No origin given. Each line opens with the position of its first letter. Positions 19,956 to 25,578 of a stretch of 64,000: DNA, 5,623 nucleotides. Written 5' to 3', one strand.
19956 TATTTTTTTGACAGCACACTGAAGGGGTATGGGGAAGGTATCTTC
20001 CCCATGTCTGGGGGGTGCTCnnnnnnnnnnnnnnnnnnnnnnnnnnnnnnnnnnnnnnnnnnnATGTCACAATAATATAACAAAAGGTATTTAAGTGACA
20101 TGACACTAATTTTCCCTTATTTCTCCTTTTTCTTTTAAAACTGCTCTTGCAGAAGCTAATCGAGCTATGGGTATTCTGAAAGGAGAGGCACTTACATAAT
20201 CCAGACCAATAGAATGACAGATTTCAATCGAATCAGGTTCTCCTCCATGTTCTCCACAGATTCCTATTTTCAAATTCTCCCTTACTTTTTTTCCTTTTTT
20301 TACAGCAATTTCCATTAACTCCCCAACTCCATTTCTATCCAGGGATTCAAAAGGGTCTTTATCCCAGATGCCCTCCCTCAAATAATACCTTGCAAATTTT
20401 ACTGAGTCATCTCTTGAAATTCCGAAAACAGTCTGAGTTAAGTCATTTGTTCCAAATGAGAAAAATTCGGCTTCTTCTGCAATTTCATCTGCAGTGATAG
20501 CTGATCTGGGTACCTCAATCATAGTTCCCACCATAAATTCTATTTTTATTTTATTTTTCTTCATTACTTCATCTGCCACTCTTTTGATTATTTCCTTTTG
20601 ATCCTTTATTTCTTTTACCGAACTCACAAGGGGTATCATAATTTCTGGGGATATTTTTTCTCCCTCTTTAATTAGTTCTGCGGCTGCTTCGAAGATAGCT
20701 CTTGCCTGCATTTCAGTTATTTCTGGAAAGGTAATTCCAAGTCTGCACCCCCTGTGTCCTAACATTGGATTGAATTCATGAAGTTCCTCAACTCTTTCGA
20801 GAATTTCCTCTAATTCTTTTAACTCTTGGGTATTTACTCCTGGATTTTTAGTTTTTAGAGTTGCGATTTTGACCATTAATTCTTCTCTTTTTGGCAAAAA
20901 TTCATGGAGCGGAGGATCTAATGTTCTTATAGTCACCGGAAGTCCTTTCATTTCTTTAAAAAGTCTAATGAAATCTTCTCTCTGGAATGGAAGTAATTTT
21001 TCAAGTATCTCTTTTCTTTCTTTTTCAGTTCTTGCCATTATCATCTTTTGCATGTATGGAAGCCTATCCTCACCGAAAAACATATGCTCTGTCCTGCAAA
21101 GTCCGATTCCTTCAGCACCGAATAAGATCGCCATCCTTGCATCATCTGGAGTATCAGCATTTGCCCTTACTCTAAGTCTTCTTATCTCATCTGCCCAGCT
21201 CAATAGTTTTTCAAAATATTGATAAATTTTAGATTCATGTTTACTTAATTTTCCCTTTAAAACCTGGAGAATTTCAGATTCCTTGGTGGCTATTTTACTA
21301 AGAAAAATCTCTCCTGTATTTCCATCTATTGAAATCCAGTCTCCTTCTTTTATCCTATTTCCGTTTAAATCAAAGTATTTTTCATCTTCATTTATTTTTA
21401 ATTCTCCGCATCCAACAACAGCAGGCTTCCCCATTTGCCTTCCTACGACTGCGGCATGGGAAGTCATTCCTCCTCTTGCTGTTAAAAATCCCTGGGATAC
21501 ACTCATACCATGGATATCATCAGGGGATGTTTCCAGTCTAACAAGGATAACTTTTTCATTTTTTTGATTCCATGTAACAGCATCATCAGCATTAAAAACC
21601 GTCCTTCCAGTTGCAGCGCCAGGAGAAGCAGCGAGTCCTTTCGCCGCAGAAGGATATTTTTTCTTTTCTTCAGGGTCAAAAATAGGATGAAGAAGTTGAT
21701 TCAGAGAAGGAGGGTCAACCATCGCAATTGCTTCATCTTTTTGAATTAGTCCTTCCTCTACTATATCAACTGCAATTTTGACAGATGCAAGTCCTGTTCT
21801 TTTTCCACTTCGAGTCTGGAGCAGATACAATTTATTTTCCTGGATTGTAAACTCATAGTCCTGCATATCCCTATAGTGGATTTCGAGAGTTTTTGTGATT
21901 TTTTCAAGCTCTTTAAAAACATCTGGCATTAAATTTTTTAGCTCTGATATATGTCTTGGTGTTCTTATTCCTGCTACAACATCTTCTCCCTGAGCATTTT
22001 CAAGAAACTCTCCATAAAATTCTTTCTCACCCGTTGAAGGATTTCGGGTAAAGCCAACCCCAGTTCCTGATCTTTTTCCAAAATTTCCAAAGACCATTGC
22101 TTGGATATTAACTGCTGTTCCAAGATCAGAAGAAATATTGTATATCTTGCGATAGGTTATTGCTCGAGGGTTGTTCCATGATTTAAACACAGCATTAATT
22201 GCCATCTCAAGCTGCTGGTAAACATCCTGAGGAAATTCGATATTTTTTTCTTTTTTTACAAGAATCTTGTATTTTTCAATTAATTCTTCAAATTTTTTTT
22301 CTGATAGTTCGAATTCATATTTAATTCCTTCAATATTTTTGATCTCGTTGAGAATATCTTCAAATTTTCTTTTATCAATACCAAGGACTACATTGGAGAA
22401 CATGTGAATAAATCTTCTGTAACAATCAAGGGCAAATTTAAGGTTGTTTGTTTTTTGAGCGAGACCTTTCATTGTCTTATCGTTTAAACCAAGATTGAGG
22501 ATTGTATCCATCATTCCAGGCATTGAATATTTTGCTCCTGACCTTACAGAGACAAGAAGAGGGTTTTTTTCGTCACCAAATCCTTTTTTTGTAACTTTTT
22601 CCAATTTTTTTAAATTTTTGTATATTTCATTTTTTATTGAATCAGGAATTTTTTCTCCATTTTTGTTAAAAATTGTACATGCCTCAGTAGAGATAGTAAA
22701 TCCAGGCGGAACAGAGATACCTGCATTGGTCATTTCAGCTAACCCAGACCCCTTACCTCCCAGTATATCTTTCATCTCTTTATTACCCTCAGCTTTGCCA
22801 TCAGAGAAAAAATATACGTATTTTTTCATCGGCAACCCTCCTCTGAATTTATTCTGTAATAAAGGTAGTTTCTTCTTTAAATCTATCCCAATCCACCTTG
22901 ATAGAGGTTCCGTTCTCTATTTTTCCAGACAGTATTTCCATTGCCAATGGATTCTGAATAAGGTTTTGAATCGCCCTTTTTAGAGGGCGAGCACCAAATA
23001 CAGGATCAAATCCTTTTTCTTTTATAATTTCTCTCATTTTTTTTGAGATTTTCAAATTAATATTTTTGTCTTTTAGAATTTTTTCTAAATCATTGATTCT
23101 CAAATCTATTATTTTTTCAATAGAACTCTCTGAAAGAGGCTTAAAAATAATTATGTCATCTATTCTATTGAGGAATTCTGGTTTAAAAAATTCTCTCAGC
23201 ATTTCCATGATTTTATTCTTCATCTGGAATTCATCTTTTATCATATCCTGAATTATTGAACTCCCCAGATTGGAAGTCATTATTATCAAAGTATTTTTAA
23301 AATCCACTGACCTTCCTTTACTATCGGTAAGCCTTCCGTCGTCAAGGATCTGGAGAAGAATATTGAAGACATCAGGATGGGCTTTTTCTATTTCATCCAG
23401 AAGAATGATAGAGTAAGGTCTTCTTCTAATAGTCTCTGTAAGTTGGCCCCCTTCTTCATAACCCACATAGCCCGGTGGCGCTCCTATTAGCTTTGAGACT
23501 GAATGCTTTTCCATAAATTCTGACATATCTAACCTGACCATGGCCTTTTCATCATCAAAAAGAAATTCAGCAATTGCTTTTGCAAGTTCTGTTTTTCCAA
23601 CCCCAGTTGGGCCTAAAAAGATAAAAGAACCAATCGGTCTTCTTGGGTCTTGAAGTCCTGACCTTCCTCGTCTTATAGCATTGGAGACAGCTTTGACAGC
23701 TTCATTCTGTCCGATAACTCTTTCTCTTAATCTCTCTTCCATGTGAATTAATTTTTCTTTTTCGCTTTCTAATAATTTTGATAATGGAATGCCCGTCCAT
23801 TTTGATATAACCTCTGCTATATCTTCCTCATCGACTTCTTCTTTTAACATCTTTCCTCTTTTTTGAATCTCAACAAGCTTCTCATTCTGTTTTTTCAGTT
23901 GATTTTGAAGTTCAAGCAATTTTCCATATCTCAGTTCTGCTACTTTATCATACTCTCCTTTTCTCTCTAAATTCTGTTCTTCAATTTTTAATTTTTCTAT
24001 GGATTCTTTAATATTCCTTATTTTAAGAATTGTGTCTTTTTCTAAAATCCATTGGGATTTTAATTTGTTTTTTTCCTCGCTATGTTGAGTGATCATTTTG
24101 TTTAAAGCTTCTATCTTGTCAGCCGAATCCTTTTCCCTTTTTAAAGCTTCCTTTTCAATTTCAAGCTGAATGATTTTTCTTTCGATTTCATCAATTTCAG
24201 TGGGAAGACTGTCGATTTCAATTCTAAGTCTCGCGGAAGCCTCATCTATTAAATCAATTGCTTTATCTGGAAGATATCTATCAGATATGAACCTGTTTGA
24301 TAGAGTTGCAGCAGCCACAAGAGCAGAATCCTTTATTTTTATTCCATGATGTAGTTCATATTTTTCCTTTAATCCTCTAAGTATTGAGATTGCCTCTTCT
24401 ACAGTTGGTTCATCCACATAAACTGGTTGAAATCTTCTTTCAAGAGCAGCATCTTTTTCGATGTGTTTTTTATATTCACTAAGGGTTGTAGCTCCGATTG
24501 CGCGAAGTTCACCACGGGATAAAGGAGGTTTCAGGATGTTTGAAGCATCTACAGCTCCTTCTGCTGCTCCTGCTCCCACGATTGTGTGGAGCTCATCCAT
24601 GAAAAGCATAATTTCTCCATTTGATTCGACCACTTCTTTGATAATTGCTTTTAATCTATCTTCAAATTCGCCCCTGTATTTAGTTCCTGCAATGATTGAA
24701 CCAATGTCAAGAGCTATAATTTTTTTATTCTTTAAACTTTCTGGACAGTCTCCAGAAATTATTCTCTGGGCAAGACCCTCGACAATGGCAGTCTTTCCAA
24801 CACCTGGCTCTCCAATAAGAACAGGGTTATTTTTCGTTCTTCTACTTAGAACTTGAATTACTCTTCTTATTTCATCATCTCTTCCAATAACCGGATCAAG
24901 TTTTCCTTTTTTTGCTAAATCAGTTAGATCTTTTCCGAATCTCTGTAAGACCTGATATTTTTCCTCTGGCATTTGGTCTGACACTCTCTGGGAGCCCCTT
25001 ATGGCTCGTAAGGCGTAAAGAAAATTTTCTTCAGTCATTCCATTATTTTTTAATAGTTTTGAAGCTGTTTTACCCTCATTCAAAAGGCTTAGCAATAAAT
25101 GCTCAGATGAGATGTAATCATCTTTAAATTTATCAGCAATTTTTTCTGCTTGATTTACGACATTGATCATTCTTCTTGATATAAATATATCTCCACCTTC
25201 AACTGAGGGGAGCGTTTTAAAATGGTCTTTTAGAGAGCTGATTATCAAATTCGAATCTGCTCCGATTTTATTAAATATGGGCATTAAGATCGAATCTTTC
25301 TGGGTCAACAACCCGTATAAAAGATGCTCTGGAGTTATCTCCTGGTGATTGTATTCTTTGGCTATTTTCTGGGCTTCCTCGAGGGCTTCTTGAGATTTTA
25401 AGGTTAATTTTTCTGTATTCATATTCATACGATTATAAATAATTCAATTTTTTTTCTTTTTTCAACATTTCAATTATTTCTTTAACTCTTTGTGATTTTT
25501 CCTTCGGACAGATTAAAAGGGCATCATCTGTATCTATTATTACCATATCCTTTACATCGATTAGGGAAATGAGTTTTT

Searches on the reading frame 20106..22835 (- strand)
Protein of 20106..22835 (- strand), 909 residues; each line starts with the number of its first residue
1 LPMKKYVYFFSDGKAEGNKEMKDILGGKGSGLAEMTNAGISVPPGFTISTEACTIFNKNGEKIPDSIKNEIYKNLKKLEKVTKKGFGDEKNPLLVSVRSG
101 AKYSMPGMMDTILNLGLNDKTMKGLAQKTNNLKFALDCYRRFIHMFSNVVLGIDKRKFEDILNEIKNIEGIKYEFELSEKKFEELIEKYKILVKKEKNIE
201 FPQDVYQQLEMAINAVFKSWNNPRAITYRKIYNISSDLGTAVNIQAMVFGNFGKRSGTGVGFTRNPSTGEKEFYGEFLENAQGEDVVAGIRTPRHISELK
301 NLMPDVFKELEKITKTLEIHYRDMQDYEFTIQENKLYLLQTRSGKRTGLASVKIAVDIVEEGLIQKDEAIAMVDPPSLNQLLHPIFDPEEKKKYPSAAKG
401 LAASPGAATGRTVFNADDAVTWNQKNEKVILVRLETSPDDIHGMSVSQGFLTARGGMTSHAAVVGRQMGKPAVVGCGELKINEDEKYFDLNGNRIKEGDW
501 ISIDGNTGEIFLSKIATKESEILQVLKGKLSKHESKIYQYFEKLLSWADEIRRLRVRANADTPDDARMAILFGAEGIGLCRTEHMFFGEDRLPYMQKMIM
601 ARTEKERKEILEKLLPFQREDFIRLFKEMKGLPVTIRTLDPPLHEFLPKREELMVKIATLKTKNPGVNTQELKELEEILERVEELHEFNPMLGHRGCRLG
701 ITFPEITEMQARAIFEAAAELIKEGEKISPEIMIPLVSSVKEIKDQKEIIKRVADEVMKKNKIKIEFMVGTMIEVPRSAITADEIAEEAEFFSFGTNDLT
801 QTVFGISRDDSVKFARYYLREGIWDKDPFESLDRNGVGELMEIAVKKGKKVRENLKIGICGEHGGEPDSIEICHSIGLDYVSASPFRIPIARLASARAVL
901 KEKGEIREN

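Call 78: search_protein_families(library=pfam, max_evalue=0.00001, proteins=[window:20106-22835:-])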
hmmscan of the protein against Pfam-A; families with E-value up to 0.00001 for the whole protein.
window:20106-22835:- (909 aa): 3 families
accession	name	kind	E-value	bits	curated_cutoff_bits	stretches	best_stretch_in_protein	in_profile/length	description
PF02896.24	PEP-utilizers_C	-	7.5e-87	291.6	22.8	1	539-896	5-289/293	PEP-utilising enzyme, PEP-binding domain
PF01326.24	PPDK_N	-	1.1e-52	179.9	27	2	23-297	2-221/328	Pyruvate phosphate dikinase, AMP/ATP-binding domain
PF00391.29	PEP-utilizers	-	1e-25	89.5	23.1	1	427-508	3-72/72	PEP-utilising enzyme, mobile domain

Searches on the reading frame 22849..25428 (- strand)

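Call 78: search_protein_families(library=pfam, max_evalue=0.00001, proteins=[window:22849-25428:-])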
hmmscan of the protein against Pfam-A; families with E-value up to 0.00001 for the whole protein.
window:22849-25428:- (859 aa): 12 families
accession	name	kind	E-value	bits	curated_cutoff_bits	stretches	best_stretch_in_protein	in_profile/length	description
PF07724.20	AAA_2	-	2.1e-74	249.5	27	1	597-759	1-166/166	AAA domain (Cdc48 subfamily)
PF17871.7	AAA_lid_9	-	9.1e-34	115.9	22.8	1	342-438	1-97/104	AAA lid domain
PF02861.25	Clp_N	-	3.7e-25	88.3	20.7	2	19-66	1-48/53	Clp amino terminal domain, pathogenicity island component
PF10431.15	ClpB_D2-small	-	4e-25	88.1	21.9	1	765-845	1-81/81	C-terminal, D2-small domain, of ClpB protein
PF00004.35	AAA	-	1.4e-23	84.2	21.2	2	203-316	2-110/131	ATPase family associated with various cellular activities (AAA)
PF07728.20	AAA_5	-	2.4e-19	70.1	22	1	602-723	2-125/139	AAA domain (dynein-related subfamily)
PF13401.12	AAA_22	-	4.6e-11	43.6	27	0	197-294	3-106/130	AAA domain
PF13191.12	AAA_16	-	2.5e-10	41.6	32.6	1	180-231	2-63/167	AAA ATPase domain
PF00158.32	Sigma54_activat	-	1.8e-09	38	20.2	1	602-719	25-141/168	Sigma-54 interaction domain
PF20720.3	nSTAND3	-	7e-07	29.5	27.2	0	190-225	10-43/155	Novel STAND NTPase 3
PF13173.12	AAA_14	-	4.7e-06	27.1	27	0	603-698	6-88/129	AAA domain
PF01078.27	Mg_chelatase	-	5e-06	26.5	20.3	0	601-645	24-64/207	Magnesium chelatase, subunit ChlI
